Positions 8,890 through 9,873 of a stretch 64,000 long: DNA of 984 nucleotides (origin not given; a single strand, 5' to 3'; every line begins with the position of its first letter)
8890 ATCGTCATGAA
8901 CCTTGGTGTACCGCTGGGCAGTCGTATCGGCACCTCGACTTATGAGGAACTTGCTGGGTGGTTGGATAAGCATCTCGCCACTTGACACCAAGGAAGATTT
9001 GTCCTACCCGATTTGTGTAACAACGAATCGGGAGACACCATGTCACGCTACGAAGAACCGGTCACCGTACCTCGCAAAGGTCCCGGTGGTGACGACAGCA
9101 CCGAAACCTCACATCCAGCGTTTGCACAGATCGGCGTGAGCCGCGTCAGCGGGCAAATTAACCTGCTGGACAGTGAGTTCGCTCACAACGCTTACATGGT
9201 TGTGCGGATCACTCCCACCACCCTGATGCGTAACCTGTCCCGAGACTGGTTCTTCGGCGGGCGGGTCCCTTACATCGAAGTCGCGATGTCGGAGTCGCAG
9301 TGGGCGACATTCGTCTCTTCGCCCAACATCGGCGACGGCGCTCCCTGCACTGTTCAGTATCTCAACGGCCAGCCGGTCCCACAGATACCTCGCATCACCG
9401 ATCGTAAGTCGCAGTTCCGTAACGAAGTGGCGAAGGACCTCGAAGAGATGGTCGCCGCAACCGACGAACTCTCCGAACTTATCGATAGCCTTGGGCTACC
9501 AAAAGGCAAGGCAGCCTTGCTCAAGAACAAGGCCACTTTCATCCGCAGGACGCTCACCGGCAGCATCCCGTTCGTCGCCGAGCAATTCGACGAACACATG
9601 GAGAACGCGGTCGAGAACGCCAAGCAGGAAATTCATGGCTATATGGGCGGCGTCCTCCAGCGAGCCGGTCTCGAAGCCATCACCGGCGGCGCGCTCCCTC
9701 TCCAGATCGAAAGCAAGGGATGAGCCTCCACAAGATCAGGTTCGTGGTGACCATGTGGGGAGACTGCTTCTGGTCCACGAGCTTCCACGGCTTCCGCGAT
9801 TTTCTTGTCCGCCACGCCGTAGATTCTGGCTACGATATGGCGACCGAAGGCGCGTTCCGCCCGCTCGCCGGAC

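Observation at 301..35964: Thirteen copies of a ~60-bp promoter-leader cassette with a near-invariant spacer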

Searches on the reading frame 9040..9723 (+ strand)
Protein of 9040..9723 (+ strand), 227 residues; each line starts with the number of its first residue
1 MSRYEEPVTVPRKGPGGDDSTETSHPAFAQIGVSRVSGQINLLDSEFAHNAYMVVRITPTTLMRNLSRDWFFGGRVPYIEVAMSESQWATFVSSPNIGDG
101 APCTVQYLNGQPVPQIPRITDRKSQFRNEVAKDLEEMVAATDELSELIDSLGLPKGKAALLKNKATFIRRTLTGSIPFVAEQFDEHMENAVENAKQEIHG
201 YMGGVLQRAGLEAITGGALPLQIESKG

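Call 47: search_protein_families(library=phrogs, max_evalue=0.01, proteins=[window:9040-9723:+])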
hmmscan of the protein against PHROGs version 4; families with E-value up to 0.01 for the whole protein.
window:9040-9723:+ (227 aa): 1 family
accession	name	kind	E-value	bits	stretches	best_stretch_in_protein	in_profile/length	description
phrog_6452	-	unknown function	5.7e-54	184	1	3-225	3-232/236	-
